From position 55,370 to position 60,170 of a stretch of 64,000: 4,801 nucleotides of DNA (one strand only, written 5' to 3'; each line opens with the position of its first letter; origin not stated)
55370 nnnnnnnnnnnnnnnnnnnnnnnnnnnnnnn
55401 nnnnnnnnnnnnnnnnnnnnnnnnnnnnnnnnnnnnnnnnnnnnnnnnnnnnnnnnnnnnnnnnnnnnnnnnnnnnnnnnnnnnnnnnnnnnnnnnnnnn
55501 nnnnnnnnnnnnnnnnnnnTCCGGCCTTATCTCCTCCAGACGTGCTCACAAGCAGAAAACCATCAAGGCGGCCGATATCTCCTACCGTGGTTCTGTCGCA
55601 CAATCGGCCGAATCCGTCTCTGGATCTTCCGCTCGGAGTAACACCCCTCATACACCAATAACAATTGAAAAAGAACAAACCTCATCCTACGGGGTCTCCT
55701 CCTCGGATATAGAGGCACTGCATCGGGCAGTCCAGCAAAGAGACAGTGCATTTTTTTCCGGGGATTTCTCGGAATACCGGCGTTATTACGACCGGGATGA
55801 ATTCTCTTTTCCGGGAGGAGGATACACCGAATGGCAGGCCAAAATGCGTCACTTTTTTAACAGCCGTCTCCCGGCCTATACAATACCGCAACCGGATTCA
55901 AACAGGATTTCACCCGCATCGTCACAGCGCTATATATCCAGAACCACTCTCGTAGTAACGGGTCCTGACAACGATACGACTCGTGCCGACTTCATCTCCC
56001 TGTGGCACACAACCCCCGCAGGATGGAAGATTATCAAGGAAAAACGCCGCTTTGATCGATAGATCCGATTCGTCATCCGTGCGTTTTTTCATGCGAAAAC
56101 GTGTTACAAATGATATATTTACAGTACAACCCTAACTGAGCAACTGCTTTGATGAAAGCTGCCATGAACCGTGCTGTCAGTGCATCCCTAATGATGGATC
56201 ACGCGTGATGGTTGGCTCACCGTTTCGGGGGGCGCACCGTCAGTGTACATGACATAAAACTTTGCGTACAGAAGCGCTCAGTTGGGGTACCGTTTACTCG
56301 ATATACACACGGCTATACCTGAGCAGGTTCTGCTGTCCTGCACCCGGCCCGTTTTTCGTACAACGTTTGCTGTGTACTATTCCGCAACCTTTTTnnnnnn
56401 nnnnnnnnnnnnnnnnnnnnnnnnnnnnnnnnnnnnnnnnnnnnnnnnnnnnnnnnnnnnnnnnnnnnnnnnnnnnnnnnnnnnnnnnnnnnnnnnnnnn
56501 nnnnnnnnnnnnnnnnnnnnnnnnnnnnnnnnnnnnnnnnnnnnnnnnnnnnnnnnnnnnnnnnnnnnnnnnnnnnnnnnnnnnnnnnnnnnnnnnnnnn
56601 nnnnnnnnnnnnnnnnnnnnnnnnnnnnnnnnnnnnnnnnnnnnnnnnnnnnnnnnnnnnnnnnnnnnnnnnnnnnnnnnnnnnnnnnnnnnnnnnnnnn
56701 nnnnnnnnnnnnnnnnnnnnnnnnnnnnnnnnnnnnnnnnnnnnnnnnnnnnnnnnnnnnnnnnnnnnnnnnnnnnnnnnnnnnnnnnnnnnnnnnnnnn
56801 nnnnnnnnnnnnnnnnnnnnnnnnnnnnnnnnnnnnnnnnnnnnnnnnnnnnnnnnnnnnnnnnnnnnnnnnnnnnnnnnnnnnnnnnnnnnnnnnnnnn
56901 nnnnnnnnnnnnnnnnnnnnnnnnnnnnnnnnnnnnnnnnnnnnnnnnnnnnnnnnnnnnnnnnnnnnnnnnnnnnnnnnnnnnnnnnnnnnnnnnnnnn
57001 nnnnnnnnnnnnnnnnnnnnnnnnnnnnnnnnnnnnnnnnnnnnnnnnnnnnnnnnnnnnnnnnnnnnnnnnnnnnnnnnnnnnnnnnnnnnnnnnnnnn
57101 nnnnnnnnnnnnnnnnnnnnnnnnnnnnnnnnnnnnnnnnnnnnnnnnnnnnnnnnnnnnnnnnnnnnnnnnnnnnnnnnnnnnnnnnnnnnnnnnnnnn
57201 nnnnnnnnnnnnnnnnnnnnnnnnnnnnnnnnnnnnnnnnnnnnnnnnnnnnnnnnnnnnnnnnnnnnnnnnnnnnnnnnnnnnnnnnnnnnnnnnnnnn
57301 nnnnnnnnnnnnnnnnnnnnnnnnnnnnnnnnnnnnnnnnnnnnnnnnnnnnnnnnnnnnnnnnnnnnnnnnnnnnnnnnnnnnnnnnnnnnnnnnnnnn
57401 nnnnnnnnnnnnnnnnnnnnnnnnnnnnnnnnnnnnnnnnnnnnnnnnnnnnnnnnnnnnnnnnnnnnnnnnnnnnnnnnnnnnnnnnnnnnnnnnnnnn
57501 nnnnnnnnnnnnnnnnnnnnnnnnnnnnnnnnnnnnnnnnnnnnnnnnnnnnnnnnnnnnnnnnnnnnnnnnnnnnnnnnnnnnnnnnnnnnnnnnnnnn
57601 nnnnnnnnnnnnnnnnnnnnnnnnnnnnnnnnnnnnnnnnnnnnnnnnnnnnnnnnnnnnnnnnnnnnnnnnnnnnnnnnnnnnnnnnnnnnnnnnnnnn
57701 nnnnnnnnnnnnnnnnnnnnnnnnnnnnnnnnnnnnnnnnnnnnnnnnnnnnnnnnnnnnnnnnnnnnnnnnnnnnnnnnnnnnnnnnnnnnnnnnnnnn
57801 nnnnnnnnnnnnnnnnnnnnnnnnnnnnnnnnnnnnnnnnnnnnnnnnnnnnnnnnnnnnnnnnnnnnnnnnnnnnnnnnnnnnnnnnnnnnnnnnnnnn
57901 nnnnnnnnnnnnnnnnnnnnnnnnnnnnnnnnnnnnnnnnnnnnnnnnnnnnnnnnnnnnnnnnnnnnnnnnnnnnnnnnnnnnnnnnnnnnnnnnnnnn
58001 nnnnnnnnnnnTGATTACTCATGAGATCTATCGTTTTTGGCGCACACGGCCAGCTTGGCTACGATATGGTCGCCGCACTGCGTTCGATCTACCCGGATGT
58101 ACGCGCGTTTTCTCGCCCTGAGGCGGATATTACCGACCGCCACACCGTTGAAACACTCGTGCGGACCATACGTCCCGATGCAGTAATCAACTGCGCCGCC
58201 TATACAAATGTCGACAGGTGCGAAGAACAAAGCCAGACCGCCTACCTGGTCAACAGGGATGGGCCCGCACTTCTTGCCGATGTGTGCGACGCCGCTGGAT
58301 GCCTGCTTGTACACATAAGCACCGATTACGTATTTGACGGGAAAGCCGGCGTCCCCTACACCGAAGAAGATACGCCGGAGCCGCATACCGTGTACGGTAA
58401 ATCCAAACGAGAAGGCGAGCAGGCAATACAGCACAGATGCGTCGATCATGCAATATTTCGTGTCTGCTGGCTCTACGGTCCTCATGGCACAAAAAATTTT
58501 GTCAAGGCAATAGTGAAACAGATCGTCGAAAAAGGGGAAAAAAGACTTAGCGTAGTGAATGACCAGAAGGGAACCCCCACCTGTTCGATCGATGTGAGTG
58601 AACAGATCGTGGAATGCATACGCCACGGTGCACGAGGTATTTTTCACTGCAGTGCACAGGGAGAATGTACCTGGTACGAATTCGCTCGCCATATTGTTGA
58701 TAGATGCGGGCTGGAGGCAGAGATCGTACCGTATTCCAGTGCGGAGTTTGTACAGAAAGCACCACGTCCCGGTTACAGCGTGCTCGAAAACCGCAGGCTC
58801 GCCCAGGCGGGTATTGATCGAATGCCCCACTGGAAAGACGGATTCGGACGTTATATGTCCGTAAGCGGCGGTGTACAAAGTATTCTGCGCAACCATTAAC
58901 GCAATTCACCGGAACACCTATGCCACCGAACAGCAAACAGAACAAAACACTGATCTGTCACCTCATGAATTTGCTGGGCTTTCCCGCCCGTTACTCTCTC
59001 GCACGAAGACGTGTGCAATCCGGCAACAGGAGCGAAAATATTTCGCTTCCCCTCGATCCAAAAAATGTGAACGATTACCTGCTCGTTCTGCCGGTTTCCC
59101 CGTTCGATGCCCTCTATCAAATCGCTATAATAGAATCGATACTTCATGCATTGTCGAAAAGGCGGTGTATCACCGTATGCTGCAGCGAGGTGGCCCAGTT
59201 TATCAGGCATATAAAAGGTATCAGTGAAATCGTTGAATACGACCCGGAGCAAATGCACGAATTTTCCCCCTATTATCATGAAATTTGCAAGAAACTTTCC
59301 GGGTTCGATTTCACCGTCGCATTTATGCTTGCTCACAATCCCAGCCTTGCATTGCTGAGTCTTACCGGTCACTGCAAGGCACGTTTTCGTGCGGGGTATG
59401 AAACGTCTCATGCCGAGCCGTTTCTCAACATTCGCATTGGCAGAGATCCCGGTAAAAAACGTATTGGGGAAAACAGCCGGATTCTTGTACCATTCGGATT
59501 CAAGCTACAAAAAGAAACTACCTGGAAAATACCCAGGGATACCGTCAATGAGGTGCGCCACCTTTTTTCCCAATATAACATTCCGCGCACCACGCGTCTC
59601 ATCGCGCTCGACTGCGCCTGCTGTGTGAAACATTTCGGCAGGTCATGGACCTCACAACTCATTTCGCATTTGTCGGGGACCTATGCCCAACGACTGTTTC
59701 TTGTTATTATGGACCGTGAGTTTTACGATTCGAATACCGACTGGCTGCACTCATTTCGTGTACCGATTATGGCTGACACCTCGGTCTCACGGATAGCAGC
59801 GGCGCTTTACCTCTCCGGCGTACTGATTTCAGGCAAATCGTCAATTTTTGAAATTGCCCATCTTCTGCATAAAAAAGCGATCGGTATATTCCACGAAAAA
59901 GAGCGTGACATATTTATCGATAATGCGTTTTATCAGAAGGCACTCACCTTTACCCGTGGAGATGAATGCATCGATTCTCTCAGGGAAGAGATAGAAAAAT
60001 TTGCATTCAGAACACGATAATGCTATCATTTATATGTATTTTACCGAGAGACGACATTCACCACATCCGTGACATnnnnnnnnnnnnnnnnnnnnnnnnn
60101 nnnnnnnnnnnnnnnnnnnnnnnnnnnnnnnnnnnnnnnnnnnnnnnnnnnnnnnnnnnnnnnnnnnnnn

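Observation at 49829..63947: tRNA-Leu-adjacent 13.5-kb envelope locus with an unusual gene set (Wza, MinD-like, ExeA-like, giant Wzc, SLBB-FecR-LCP-like, RfbD, GT9-like, LDT, coiled coil)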

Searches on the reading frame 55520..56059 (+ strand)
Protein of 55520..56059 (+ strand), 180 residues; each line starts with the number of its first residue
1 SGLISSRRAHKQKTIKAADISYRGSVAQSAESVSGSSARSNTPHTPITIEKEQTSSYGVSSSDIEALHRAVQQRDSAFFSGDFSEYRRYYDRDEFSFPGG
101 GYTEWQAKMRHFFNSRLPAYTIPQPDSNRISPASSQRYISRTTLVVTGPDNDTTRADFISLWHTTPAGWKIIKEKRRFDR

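Call 95: search_protein_families(library=pfam, proteins=[window:55520-56059:+], max_evalue=1)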
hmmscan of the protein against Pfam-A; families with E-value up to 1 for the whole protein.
window:55520-56059:+ (180 aa): 2 families
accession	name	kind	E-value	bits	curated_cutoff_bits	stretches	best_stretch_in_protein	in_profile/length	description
PF14534.12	DUF4440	-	0.00099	20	25.2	1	68-171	2-107/107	Domain of unknown function (DUF4440)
PF00873.25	ACR_tran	-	0.31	9.1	28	1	36-81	707-753/1021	AcrB/AcrD/AcrF family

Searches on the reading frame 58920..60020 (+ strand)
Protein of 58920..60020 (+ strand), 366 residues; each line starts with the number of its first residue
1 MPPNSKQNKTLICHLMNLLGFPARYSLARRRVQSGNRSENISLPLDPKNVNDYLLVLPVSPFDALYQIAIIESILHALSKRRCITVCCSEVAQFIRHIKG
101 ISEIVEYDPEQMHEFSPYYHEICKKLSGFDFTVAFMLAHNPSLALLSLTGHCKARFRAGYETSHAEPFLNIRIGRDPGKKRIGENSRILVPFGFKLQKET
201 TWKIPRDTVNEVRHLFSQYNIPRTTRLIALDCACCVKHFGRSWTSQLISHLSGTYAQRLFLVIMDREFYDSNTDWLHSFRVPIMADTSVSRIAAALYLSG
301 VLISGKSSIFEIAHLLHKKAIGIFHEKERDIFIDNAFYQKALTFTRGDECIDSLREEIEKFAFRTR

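Call 4: search_protein_families(library=pfam, proteins=[window:58920-60020:+], max_evalue=0.01)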
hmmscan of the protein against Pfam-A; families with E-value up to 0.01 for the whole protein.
window:58920-60020:+ (366 aa): 0 families

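Call 5: search_protein_families(library=ncbifam, proteins=[window:58920-60020:+], max_evalue=0.01)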
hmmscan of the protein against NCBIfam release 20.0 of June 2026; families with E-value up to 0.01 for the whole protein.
window:58920-60020:+ (366 aa): 0 families

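Call 25: find_homologous_proteins(query=window:58920-60020:+, max_evalue=0.001)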
Query window:58920-60020:+ (366 aa): 1 proteins with E <= 0.001 among 3619 candidates.
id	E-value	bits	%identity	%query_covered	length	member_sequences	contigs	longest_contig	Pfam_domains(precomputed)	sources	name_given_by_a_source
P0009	1.1e-248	842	100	100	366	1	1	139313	-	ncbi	-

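Call 42: search_solved_structures(query=A2, max_evalue=10, show_alignments=2)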
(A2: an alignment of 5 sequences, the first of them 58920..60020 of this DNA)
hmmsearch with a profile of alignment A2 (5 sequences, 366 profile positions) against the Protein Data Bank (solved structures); distinct sequences matched with E-value up to 10: 7.
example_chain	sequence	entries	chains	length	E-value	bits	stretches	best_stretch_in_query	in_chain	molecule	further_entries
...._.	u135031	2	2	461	0.00097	21.1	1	259-340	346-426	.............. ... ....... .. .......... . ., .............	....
6oux_A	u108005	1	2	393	0.0035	19.3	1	30-150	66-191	Threonine phosphate decarboxylase-like enzyme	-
8zcr_A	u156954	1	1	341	0.093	14.6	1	198-242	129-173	Serpin B9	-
4zk0_A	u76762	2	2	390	0.16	13.8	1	198-244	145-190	Serpin B4 | Serpin B3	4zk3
2zv6_A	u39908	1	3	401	0.17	13.8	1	198-244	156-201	Serpin B3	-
9j88_B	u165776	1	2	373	0.8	11.5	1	198-238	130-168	Serine proteinase inhibitor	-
9grx_1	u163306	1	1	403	0.94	11.3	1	258-341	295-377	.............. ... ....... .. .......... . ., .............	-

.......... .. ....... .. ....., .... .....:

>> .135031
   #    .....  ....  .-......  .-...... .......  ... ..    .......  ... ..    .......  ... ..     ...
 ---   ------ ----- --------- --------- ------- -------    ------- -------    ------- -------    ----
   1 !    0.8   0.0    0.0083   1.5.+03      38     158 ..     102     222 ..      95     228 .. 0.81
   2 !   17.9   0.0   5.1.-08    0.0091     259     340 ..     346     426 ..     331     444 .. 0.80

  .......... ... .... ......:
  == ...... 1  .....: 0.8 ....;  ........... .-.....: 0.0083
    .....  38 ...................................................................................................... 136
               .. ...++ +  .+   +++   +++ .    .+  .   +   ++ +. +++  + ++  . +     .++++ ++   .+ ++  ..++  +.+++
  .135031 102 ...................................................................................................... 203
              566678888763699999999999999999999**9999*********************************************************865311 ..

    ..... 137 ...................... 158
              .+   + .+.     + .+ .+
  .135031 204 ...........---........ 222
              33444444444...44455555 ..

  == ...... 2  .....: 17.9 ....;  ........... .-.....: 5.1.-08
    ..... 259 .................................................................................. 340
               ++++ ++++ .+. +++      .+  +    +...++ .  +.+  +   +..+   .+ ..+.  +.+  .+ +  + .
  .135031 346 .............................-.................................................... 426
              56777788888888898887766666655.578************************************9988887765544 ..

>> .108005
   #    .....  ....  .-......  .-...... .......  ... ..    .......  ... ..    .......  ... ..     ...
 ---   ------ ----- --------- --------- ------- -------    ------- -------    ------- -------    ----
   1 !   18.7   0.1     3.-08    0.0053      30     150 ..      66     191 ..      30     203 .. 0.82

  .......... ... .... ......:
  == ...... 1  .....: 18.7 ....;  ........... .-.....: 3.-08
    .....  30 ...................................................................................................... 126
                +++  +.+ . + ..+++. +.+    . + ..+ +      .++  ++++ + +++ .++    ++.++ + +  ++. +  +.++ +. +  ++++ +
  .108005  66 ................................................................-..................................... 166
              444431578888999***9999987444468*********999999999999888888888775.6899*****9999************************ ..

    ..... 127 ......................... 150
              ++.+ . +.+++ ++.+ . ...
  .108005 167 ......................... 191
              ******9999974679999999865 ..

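Call 43: search_protein_families(library=pfam, alignment_id=A2, max_evalue=10)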
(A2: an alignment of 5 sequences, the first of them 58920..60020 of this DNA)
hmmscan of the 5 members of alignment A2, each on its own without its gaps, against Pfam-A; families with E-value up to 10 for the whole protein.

A. member 1, window:58920-60020:+ (366 aa): 1 family
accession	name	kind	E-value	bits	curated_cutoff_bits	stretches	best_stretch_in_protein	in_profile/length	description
PF06738.18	ThrE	-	0.18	11.7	26.3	1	215-290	102-177/241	Putative threonine/serine exporter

B. families by the number of members that match (of 5 scanned): 3 families
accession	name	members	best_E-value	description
PF01075.23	Glyco_transf_9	1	0.0091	Glycosyltransferase family 9 (heptosyltransferase)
PF11080.13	GhoS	1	0.052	Endoribonuclease GhoS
PF06738.18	ThrE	1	0.18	Putative threonine/serine exporter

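Call 68: predict_structure(protein=window:58920-60020:+)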
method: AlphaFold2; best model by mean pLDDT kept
length: 366 residues; sequences in the alignment: 1
mean_pLDDT: 32.4   pTM: 0.21
mean pLDDT of the five models: 32.4, 32.3, 28.2, 27.9, 26.8
residues with pLDDT >= 90: 0; 70-90: 0; 50-70: 0; < 50: 366
segments of 3 or more residues with pLDDT < 50: 1-366
pLDDT, mean of each block of 10 residues (from residue 1): 33 34 31 31 28 26 30 31 28 39 34 39 40 39 31 28 25 25 24 24 34 39 34 36 31 32 33 29 28 36 31 38 35 37 33 41 29
secondary structure, 60 per line:
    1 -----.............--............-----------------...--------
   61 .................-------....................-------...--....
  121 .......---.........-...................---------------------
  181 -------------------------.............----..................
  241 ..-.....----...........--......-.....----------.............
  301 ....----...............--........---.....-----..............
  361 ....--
elements in order: H6-18 H21-32 H61-77 H85-104 H117-127 H131-139 H141-159 H206-218 H223-242 H244-248 H253-263 H266-271 H273-277 H288-304 H309-323 H326-333 H337-341 H347-364
